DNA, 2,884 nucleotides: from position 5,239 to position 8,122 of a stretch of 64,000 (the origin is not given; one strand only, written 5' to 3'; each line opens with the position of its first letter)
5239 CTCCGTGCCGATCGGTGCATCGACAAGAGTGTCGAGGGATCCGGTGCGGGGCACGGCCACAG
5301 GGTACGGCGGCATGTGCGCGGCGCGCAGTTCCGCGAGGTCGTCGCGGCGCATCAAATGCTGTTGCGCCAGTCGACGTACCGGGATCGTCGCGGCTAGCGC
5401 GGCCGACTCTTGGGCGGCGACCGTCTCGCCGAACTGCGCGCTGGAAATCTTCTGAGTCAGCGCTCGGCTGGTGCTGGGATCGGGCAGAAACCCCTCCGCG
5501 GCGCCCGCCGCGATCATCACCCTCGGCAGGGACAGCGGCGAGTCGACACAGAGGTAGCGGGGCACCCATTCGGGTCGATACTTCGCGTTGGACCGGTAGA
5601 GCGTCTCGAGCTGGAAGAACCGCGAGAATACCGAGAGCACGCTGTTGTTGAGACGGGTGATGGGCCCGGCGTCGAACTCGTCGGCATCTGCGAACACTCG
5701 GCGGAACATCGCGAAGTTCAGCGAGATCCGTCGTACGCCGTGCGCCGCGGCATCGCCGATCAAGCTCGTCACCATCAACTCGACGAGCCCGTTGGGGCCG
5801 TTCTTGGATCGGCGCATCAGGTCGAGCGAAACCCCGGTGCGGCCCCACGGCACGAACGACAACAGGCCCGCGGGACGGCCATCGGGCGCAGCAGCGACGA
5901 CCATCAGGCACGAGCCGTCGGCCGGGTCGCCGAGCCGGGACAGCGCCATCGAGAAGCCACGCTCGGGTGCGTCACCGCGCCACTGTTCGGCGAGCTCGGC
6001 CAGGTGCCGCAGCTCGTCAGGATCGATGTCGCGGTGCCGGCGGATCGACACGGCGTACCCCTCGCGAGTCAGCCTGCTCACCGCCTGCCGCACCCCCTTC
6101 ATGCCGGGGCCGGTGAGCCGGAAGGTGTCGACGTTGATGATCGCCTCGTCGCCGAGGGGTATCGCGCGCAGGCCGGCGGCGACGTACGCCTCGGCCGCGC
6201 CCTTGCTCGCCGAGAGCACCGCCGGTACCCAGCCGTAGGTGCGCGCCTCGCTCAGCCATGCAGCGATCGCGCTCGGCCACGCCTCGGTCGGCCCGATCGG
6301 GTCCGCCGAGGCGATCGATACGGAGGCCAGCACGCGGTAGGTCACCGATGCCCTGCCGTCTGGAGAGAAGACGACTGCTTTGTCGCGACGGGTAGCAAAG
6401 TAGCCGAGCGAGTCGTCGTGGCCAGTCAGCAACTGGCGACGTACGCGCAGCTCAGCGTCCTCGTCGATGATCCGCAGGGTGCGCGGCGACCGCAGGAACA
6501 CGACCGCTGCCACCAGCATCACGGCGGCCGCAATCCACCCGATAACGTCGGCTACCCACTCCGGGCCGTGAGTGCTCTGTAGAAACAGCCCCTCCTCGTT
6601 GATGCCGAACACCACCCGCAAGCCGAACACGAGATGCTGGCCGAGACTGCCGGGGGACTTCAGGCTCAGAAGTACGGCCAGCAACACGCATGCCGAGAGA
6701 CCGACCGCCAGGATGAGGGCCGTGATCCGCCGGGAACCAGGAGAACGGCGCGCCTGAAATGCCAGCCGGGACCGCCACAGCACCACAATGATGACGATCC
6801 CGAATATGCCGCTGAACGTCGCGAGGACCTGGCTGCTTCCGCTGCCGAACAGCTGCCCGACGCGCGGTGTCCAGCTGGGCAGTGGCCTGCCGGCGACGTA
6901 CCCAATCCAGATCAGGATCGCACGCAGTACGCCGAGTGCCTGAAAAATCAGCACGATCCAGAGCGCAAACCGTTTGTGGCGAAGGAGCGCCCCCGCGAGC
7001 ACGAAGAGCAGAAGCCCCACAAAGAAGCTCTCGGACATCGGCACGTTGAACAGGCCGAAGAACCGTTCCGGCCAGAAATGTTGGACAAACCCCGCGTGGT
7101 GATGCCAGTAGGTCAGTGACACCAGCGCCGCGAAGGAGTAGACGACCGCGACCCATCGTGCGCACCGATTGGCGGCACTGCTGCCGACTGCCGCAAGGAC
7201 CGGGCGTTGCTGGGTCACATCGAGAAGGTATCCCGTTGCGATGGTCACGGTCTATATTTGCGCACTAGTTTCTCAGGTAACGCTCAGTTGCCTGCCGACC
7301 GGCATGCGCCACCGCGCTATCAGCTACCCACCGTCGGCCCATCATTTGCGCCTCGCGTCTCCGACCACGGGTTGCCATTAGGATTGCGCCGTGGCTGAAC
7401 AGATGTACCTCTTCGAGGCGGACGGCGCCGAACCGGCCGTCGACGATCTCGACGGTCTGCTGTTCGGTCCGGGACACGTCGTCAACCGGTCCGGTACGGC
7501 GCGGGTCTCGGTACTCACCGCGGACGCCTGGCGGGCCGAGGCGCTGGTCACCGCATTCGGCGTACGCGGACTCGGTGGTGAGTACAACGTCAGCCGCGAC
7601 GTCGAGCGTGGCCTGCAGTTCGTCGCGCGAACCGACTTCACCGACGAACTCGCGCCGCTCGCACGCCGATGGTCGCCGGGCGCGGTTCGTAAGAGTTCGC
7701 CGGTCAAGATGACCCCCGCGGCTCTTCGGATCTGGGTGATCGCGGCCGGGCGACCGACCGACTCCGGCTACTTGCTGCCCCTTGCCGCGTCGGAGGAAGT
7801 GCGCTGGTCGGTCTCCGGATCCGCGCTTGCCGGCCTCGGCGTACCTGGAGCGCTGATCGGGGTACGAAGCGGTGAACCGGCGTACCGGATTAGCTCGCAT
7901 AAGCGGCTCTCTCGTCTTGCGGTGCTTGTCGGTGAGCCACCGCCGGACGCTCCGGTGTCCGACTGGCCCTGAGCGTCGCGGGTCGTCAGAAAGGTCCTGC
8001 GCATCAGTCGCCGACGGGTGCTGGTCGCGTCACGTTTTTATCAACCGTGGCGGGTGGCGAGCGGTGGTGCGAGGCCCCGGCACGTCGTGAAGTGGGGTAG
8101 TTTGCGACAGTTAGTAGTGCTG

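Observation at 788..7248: Co-directional lysX - sensor kinase - response regulator - PAP2 phosphatase cluster: a putative regulated membrane-charge-remodelling module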

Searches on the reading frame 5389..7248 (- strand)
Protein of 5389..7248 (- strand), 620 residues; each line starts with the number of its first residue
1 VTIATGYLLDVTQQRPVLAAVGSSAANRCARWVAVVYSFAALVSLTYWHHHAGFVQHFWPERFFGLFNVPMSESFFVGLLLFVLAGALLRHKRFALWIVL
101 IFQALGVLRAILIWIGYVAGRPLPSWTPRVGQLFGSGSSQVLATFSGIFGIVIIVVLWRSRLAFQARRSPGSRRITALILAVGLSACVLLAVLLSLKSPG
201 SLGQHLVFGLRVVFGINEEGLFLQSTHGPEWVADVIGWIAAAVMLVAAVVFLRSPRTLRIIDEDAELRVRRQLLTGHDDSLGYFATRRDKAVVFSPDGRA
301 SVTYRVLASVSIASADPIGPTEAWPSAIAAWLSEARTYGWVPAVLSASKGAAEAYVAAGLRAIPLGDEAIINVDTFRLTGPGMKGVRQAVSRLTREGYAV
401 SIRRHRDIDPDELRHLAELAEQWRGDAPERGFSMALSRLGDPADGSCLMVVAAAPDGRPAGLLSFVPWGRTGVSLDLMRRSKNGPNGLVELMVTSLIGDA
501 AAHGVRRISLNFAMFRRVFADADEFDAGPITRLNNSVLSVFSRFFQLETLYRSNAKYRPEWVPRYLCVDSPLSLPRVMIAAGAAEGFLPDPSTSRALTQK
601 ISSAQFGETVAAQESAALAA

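Call 11: find_homologous_proteins(query=window:5389-7248:-, max_evalue=1e-10)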
Query window:5389-7248:- (620 aa): 4959 proteins with E <= 1e-10 among 8000 candidates; the best 120 are listed.
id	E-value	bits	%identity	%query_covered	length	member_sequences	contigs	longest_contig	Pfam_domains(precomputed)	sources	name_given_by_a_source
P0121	5.2e-192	658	61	86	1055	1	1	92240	PF16995.11,PF01336.32,PF09924.16,PF00152.26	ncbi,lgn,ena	-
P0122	2.9e-186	639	57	90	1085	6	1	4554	PF16995.11,PF01336.32,PF09924.16,PF00152.26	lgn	-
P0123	1.0e-182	627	54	93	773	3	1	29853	PF16995.11,PF01336.32,PF09924.16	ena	-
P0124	8.6e-179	614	54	94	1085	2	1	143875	PF01409.26,PF16995.11,PF01336.32,PF09924.16,PF00152.26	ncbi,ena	-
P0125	1.0e-178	614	63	78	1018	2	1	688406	PF16995.11,PF01336.32,PF09924.16,PF00152.26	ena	-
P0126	1.0e-177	610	58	87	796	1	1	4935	PF16995.11,PF01336.32,PF09924.16,PF00152.26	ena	-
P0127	1.0e-172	594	52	94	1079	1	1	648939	PF16995.11,PF01336.32,PF09924.16,PF00152.26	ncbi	-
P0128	2.4e-163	563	51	89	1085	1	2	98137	PF16995.11,PF01336.32,PF09924.16,PF00152.26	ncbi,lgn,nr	ncbi:bifunctional lysylphosphatidylglycerol synthetase/lysine--tRNA ligase LysX [Nakamurella silvest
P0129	1.1e-154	534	47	92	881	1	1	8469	PF16995.11,PF01336.32,PF09924.16,PF00152.26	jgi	jgi:lysyl-tRNA synthetase class 2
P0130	3.4e-154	533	49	90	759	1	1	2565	PF16995.11,PF01336.32,PF09924.16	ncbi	ncbi:MAG: bifunctional lysylphosphatidylglycerol synthetase/lysine--tRNA ligase LysX, partial [Jatro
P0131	1.0e-152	528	49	91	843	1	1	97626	PF16995.11,PF01336.32,PF09924.16,PF00152.26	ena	-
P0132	1.1e-149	518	47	93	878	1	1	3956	PF16995.11,PF01336.32,PF09924.16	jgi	jgi:lysyl-tRNA synthetase class 2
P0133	1.7e-149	517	49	90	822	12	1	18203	PF16995.11,PF01336.32,PF09924.16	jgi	jgi:lysyl-tRNA synthetase, class II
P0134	4.1e-149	516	48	91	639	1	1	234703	PF16995.11,PF09924.16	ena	-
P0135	3.4e-148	513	47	93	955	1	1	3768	PF16995.11,PF01336.32,PF09924.16,PF00152.26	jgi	-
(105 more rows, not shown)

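Call 16: find_related_loci(query=A1, collection=genome_contigs, flank=10000)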
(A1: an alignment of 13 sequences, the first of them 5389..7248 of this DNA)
Query A1 (620 aa) in genome_contigs; peptide patterns used: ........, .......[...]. (x = any residue, [..] = any of these).
600 stretches matched a pattern (row limit reached: there are more); 595 encode a relative of the query (tblastn E <= 1e-3); the best 80 are kept; 80 distinct loci.
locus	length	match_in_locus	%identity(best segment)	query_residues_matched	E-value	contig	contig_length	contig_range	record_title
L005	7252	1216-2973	49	33-617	7e-157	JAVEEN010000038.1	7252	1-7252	MAG: Pseudonocardiales bacterium isolate BP_200 scaffold_2075266, whole genome shotgun sequence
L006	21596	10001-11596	49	64-591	5e-149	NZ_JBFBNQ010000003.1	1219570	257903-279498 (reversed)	Kribbella sp. NPDC056861 NPDC056861_T12_H9.ctg-0003, whole genome shotgun sequence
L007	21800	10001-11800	48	24-618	6e-148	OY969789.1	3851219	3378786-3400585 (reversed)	MAG: uncultured Actinomycetota bacterium isolate MFD01213.bin.c.4 genome assembly, chromosome: 1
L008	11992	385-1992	49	63-589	2e-142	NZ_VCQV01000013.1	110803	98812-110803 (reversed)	Leekyejoonella antrihumi strain C5-26 contig13, whole genome shotgun sequence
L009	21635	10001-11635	48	63-611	2e-142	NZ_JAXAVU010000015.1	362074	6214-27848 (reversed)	Lentzea sokolovensis strain BCCO 10_0061 BCCO_61_asembly_contig_12, whole genome shotgun sequence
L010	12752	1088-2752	48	29-589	6e-142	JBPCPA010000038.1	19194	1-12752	MAG: Jatrophihabitans sp. isolate TH_ant_mag_170 S1Ck127_8246937_flag_0_multi_6.9969_len_19194, whole genome shotgun seq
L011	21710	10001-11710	46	64-618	3e-140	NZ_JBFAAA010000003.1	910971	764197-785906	Kribbella sp. NPDC023855 NPDC023855_25_H11.ctg-0003, whole genome shotgun sequence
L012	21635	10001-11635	47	63-611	2e-139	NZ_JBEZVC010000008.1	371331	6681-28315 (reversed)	Lentzea sp. NPDC034063 NPDC034063_64_E7.ctg-0008, whole genome shotgun sequence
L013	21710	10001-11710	47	27-591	1e-138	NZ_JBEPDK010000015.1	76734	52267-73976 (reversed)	Kribbella sp. NPDC000426 NPDC000426_44_A12.ctg-0015, whole genome shotgun sequence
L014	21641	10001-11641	48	64-613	6e-138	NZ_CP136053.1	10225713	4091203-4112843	Amycolatopsis sp. WGS_07 chromosome, complete genome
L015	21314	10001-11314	57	158-589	3e-137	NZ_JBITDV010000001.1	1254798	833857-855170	Cryptosporangium sp. NPDC051539 NPDC051539_128_F4.ctg-0001, whole genome shotgun sequence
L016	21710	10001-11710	47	27-591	2e-137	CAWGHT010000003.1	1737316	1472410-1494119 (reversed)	MAG: uncultured Actinomycetota bacterium isolate MFD02581.bin.3.437 genome assembly, contig: contig_12509, whole genome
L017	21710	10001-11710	46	27-591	2e-137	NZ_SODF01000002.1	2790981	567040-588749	Kribbella kalugense strain VKM Ac-2570 Ga0310568_12, whole genome shotgun sequence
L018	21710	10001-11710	47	27-591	4e-137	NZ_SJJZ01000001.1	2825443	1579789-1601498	Kribbella soli strain KCTC 29219 NODE_1_length_2825443_cov_16.7106_ID_883, whole genome shotgun sequence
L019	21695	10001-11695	47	33-595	6e-137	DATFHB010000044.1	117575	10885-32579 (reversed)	MAG TPA_asm: Amycolatopsis sp. isolate SMAG_U8678 k141_408299, whole genome shotgun sequence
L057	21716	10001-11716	44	23-596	2e-130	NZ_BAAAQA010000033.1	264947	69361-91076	Kocuria atrinae strain JCM 15914 sequence33, whole genome shotgun sequence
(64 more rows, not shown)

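Call 18: find_encoding_contigs(protein=P0121, flank=10000, max_places=2)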
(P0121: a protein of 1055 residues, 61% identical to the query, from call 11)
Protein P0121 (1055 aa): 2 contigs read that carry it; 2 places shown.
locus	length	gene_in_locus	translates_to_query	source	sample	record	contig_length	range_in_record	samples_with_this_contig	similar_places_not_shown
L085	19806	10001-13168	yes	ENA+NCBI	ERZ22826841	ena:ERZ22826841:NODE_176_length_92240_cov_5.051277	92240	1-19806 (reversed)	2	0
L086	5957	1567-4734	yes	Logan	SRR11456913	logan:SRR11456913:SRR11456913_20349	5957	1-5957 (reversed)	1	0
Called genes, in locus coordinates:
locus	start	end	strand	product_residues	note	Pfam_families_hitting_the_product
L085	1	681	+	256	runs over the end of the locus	PF02463:SMC_N, PF00005:ABC_tran, PF13304:AAA_21 (faint)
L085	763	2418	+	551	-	PF00890:FAD_binding_2, PF01266:DAO, PF01494:FAD_binding_3 (weak), PF03486:HI0933_like (faint), PF07992:Pyr_redox_2 (faint), PF12831:FAD_oxidored (weak), PF13450:NAD_binding_8 (weak)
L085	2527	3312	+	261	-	PF00296:Bac_luciferase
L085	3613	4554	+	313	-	PF00561:Abhydrolase_1 (weak)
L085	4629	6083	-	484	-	PF00232:Glyco_hydro_1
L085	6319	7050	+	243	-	PF02463:SMC_N, PF00005:ABC_tran, PF13304:AAA_21 (weak)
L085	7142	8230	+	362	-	PF00497:SBP_bac_3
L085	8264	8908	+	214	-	PF00528:BPD_transp_1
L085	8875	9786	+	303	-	PF00528:BPD_transp_1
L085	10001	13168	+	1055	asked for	PF16995:tRNA-synt_2_TM, PF09924:LPG_synthase_C, PF01336:tRNA_anti-codon, PF00152:tRNA-synt_2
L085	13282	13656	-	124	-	PF02537:CRCB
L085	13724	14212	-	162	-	PF02537:CRCB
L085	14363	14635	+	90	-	-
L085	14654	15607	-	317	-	PF01068:DNA_ligase_A_M, PF04679:DNA_ligase_A_C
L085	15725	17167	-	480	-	PF21686:LigD_Prim-Pol, PF01896:DNA_primase_S (weak), PF13298:LigD_N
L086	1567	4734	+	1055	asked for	PF16995:tRNA-synt_2_TM, PF09924:LPG_synthase_C, PF01336:tRNA_anti-codon, PF00152:tRNA-synt_2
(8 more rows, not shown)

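Call 19: find_encoding_contigs(protein=P0125, flank=10000, max_places=2)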
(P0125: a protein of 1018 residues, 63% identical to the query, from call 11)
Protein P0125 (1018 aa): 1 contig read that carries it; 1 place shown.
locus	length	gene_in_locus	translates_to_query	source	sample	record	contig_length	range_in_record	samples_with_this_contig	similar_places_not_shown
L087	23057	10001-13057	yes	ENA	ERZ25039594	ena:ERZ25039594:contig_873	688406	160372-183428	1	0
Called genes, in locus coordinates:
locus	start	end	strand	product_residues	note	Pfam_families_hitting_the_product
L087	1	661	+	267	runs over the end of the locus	PF00005:ABC_tran, PF02463:SMC_N, PF13304:AAA_21 (weak)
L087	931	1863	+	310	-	PF00497:SBP_bac_3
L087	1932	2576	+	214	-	PF00528:BPD_transp_1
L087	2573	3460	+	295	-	PF00528:BPD_transp_1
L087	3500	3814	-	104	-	PF12796:Ank_2 (weak), PF13606:Ank_3 (faint), PF13857:Ank_5, PF00023:Ank, PF13637:Ank_4 (weak)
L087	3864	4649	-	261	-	PF13637:Ank_4 (faint)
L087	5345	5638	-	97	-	-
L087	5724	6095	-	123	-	-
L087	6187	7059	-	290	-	PF08450:SGL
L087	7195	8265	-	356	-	PF01261:AP_endonuc_2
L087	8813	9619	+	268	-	PF00480:ROK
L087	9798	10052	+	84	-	PF16995:tRNA-synt_2_TM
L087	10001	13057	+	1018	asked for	PF16995:tRNA-synt_2_TM, PF09924:LPG_synthase_C, PF01336:tRNA_anti-codon (weak), PF00152:tRNA-synt_2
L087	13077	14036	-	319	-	PF00248:Aldo_ket_red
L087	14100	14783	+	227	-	PF11716:MDMPI_N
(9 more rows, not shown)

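Call 20: find_encoding_contigs(protein=P0124, flank=10000, max_places=2)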
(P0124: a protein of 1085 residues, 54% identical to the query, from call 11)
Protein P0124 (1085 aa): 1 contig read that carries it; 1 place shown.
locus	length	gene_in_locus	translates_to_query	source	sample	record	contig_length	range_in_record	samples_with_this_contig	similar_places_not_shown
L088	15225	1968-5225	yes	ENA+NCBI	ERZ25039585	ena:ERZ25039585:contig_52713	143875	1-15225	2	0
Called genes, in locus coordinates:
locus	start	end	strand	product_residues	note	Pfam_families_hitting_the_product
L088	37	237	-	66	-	PF03649:UPF0014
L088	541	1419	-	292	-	PF00756:Esterase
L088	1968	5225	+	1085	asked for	PF16995:tRNA-synt_2_TM, PF09924:LPG_synthase_C, PF01336:tRNA_anti-codon (weak), PF00152:tRNA-synt_2, PF01409:tRNA-synt_2d (faint)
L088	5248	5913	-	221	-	PF01478:Peptidase_A24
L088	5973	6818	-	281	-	PF08501:Shikimate_dh_N, PF18317:SDH_C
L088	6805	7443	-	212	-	PF02618:YceG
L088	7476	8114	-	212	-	PF02618:YceG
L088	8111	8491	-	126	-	PF03652:RuvX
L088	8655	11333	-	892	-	PF01411:tRNA-synt_2c, PF07973:tRNA_SAD, PF02272:DHHA1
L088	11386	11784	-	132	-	-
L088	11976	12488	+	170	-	PF09990:DUF2231 (weak)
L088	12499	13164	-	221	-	PF00440:TetR_N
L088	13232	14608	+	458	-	PF01266:DAO (weak), PF01494:FAD_binding_3 (weak), PF13450:NAD_binding_8 (faint)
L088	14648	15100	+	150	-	PF12900:Pyridox_ox_2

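Call 29: search_protein_families(library=pfam, proteins=[L057:13516-15135:+, L057:17763-18764:-, L057:18893-20602:+, L057:20697-21614:-, L057:8644-10002:-, L019:13327-14994:+, L019:14998-15687:+, L019:19654-20424:-, L019:20348-21688:-, L019:8710-9963:+], max_evalue=0.001)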
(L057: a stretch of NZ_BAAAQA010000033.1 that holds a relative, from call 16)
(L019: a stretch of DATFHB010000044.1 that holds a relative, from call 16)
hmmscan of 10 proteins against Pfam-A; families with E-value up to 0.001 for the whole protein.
L057:13516-15135:+ (539 aa): 1 family
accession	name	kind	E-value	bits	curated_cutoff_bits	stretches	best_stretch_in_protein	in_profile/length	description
PF07690.21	MFS_1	-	9.6e-50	169.9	33.4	1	63-473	1-346/347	Major Facilitator Superfamily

L057:17763-18764:- (333 aa): 3 families
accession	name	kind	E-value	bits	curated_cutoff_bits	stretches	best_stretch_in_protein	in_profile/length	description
PF00107.32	ADH_zinc_N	-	4.5e-18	65.9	31.8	1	162-287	3-122/129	Zinc-binding dehydrogenase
PF08240.17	ADH_N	-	2.5e-12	47.4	23.5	1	25-110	2-103/104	Alcohol dehydrogenase GroES-like domain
PF16912.11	Glu_dehyd_C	-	3.4e-09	36.9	34.9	1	152-292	33-173/211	Glucose dehydrogenase C-terminus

L057:18893-20602:+ (569 aa): 0 families

L057:20697-21614:- (305 aa): 2 families
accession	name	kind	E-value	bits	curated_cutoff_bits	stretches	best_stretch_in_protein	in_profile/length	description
PF02775.26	TPP_enzyme_C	-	1.1e-38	132.9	21.9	1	146-295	1-150/151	Thiamine pyrophosphate enzyme, C-terminal TPP binding domain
PF00205.28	TPP_enzyme_M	-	1.7e-05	25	30.4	1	2-86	53-137/137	Thiamine pyrophosphate enzyme, central domain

L057:8644-10002:- (452 aa): 1 family
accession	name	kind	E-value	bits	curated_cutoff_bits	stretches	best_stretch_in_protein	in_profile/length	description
PF00756.26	Esterase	-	2.3e-12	47.7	22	1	216-408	9-210/251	Putative esterase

L019:13327-14994:+ (555 aa): 1 family
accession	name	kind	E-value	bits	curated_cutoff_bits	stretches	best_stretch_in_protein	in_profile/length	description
PF04205.19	FMN_bind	-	6.7e-08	33.5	22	1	479-551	4-77/77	FMN-binding domain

L019:14998-15687:+ (229 aa): 1 family
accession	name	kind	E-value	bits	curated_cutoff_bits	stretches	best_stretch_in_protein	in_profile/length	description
PF02424.20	ApbE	-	8.4e-42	144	25.6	2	80-205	125-259/266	ApbE family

L019:19654-20424:- (256 aa): 1 family
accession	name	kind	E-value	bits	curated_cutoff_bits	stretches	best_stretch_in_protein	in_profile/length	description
PF07685.20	GATase_3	-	6.3e-35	121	27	1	31-220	2-195/196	CobB/CobQ-like glutamine amidotransferase domain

L019:20348-21688:- (446 aa): 2 families
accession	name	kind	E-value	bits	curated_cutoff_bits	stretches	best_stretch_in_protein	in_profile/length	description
PF08353.15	MurT_C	-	3.3e-21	75.8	25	1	338-435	1-109/110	MurT ligase C-terminal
PF08245.18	Mur_ligase_M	-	9.5e-15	55.5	24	1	97-300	1-200/200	Mur ligase middle domain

L019:8710-9963:+ (417 aa): 0 families

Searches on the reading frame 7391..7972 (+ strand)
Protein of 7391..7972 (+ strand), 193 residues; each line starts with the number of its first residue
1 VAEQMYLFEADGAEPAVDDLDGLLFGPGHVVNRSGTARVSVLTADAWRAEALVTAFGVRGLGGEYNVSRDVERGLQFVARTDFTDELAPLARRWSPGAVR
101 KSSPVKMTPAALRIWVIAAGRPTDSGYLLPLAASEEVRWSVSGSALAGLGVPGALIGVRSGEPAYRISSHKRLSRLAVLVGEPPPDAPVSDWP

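Call 62: search_protein_families(library=pfam, proteins=[window:7391-7972:+], max_evalue=0.01)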
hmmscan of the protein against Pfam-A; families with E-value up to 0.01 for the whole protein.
window:7391-7972:+ (193 aa): 0 families

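Call 73: search_protein_families(library=padloc, proteins=[window:7391-7972:+], max_evalue=0.001)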
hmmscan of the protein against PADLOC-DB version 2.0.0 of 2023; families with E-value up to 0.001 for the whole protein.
window:7391-7972:+ (193 aa): 0 families

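Call 100: find_homologous_proteins(query=window:7391-7972:+, max_evalue=0.00001)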
Query window:7391-7972:+ (193 aa): 22 proteins with E <= 0.00001 among 2755 candidates.
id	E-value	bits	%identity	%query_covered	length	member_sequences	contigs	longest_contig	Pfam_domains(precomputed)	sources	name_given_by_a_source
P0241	4.1e-111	388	94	98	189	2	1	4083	-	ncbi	-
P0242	4.5e-106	371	90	100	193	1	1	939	-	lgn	-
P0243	8.6e-105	367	89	98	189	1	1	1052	-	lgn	-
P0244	3.7e-103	362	88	98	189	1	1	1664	-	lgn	-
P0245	1.3e-102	360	87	100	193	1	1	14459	-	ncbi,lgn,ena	-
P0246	2.1e-85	304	73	100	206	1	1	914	-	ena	-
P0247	3.7e-81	290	88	79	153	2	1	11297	-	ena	-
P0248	3.6e-78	280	68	100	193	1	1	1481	-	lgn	-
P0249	5.0e-55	205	56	100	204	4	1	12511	-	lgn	-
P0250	6.5e-55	204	57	100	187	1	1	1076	-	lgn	-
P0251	5.5e-54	201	55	100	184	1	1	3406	-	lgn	-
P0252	3.7e-36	143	46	99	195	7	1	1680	-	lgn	-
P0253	3.0e-35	140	45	100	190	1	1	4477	-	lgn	-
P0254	3.9e-34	137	50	98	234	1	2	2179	-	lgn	-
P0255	2.6e-31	127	44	99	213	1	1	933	-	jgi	jgi:hypothetical protein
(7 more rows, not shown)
